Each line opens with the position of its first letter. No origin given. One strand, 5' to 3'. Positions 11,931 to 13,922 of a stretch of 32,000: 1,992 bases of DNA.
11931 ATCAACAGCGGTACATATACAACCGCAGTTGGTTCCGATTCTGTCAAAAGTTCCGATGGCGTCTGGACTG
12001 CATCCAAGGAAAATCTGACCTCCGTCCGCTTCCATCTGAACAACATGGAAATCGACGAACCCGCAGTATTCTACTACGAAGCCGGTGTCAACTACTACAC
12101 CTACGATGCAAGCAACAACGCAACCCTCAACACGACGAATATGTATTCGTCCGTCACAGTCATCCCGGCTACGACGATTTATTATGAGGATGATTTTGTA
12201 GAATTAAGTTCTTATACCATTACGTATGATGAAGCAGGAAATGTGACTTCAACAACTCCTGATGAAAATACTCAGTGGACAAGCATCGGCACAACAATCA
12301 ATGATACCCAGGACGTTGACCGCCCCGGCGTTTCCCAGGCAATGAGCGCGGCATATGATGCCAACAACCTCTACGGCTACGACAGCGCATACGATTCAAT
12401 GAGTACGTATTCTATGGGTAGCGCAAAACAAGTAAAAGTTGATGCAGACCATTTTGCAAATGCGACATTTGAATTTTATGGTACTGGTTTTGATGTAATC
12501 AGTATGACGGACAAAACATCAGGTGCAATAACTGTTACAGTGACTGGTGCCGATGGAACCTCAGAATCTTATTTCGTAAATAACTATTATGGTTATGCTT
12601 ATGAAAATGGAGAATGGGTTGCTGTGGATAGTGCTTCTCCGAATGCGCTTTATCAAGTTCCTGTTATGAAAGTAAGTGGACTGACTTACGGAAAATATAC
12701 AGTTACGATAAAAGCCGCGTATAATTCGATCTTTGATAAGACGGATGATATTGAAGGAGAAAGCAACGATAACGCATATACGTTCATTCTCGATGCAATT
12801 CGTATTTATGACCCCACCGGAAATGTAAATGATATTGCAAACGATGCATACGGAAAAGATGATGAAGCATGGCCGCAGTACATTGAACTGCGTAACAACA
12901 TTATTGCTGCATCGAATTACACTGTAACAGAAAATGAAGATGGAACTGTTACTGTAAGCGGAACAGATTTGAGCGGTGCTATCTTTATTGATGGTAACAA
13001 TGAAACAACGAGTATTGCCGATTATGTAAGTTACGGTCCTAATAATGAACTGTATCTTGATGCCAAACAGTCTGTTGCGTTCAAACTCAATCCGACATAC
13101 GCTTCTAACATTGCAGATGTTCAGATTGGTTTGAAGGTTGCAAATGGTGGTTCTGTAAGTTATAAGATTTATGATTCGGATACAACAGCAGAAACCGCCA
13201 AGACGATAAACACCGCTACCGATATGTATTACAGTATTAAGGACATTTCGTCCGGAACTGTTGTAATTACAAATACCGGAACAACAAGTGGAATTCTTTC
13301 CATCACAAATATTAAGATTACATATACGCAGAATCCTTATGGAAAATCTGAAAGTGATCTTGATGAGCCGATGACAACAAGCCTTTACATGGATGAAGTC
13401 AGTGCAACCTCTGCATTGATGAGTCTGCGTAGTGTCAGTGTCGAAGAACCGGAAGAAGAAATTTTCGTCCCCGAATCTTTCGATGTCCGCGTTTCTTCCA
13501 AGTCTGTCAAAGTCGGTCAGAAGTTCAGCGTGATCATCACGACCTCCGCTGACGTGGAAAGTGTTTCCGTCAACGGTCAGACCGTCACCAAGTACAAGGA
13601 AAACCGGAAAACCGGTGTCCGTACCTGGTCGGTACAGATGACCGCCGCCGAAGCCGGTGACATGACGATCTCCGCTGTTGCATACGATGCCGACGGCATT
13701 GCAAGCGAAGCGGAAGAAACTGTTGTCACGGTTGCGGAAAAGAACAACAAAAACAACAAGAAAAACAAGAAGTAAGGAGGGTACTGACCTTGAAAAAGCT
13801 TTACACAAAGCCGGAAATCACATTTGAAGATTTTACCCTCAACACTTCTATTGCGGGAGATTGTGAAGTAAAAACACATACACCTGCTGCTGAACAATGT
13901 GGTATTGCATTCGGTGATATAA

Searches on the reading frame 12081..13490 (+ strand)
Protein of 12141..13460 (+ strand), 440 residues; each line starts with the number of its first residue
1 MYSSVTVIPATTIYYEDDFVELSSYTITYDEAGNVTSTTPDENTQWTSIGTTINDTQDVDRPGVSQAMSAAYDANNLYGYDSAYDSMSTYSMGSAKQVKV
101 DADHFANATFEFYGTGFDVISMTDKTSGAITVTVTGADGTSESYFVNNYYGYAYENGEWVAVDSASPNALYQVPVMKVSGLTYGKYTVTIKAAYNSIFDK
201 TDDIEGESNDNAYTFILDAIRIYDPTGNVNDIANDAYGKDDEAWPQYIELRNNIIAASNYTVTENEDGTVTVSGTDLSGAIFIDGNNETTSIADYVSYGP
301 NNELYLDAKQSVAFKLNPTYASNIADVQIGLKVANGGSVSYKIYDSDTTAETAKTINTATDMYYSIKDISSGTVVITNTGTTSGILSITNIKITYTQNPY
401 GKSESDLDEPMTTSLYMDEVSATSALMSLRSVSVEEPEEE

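Call 44: search_solved_structures(query=A3, max_evalue=1)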
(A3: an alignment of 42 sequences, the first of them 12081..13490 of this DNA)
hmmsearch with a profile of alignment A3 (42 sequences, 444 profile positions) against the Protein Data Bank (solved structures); distinct sequences matched with E-value up to 1: 2.
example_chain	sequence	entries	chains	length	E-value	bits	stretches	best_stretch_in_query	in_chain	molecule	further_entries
7ndy_G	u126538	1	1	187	0.09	14.8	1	34-120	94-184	Emerin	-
6qkg_A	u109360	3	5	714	0.32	13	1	255-354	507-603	NCR A | NCR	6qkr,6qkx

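Call 45: search_protein_families(library=pfam, alignment_id=A3, max_evalue=0.1)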
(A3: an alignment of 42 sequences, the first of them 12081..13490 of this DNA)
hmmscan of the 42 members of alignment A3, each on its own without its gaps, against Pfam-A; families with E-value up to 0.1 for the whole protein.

A. member 1, window:12081-13490:+ (470 aa): 1 family
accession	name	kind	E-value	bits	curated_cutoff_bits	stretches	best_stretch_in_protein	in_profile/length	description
PF03896.21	TRAP_alpha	-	0.03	14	24.7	1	258-335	6-78/180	Translocon-associated protein (TRAP), alpha subunit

B. families by the number of members that match (of 42 scanned): 13 families
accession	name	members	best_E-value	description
PF00932.25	LTD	2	0.015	Lamin Tail Domain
PF00404.24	Dockerin_1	1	0.0011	Dockerin type I domain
PF13860.13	FlgD_ig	1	0.014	FlgD Ig-like domain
PF25784.1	BigA_N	1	0.02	BigA and YdbA N-terminal beta barrel domain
PF17600.7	DUF5496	1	0.023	Family of unknown function (DUF5496)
PF23886.1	DUF7239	1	0.027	Family of unknown function (DUF7239)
PF03896.21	TRAP_alpha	1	0.03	Translocon-associated protein (TRAP), alpha subunit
PF19527.4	DUF6055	1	0.03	Family of unknown function (DUF6055)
PF25493.1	Peripla_BP_A-cyclase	1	0.03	Adenylate cyclase, periplasmic binding protein-like domain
PF23530.1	YHR052C-B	1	0.042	YHR052C-B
PF20055.5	DUF6454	1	0.058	Family of unknown function (DUF6454)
PF24065.1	REV3_N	1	0.082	DNA polymerase zeta catalytic subunit, N-terminal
PF08780.16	NTase_sub_bind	1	0.084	Nucleotidyltransferase substrate binding protein like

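Call 59: search_protein_families(library=pfam, max_evalue=1, proteins=[window:12141-13460:+])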
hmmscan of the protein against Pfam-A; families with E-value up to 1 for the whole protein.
window:12141-13460:+ (440 aa): 1 family
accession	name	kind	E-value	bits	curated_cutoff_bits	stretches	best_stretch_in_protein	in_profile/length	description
PF03896.21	TRAP_alpha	-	0.028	14.1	24.7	1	238-315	6-78/180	Translocon-associated protein (TRAP), alpha subunit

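Call 60: search_protein_families(library=ncbifam, max_evalue=0.01, proteins=[window:12141-13460:+])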
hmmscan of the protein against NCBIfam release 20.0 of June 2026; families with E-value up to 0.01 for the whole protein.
window:12141-13460:+ (440 aa): 0 families

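Call 63: find_related_loci(query=A3, collection=metagenome_contigs, flank=6000)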
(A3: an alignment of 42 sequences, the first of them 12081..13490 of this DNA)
Query A3 (470 aa) in metagenome_contigs; peptide patterns used: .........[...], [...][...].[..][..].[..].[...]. (x = any residue, [..] = any of these).
600 stretches matched a pattern (row limit reached: there are more); 489 encode a relative of the query (tblastn E <= 1e-3); the best 80 are kept; 80 distinct loci.
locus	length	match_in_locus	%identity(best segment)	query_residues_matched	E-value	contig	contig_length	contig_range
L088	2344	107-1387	56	21-454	5e-141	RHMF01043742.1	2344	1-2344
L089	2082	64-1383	47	3-456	7e-106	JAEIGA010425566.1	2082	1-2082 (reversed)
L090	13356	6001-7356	45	21-466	7e-97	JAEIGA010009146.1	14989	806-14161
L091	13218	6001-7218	44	22-470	6e-96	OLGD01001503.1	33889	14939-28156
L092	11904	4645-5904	44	16-470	2e-95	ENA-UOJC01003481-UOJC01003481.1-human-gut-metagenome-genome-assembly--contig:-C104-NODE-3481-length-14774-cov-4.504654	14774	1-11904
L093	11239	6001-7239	43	16-470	3e-95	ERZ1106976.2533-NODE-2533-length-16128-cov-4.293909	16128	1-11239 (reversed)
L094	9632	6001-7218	45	18-470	2e-92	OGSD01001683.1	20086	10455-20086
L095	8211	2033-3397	42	21-466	5e-91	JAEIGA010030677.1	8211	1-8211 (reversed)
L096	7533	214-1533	42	22-459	2e-90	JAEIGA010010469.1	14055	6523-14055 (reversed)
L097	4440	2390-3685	41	16-423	1e-88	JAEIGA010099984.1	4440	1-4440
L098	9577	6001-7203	42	24-469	4e-87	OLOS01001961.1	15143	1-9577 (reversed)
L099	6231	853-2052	45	22-421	8e-84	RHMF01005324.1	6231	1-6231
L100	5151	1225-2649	39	1-450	5e-82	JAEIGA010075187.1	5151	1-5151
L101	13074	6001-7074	43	27-417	1e-79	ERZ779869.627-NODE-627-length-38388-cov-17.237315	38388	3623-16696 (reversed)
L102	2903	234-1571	40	2-416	1e-80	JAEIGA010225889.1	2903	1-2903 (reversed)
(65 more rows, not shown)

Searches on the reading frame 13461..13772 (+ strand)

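Call 59: search_protein_families(library=pfam, max_evalue=1, proteins=[window:13461-13772:+])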
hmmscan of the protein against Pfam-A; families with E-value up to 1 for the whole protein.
window:13461-13772:+ (104 aa): 8 families
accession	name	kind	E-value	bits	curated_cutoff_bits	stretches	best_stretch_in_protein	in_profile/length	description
PF13584.12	BatD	-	0.00011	23.2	24.1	1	10-86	2-87/92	BatD DUF11 like domain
PF16355.11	DUF4982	-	0.0042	17.4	23.9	1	19-79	1-57/61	Domain of unknown function (DUF4982)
PF06905.18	FAIM1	-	0.0073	16.5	22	1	34-63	73-102/172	Fas apoptotic inhibitory molecule (FAIM1)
PF00337.29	Gal-bind_lectin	-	0.0098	15.8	22.1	1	15-73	77-130/132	Galactoside-binding lectin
PF07703.20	A2M_BRD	-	0.013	16.3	22.7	1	9-90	3-85/140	Alpha-2-macroglobulin bait region domain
PF18844.6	baeRF_family2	-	0.031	14.8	26.9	1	30-92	21-82/149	Bacterial archaeo-eukaryotic release factor family 2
PF17936.7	Big_6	-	0.047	14.4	27.6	1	55-89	47-81/83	Bacterial Ig domain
PF21060.3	Reovirus_L2_6th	-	0.14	12.9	27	1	23-80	35-88/98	Reovirus core-spike protein lambda-2 (L2), 6th domain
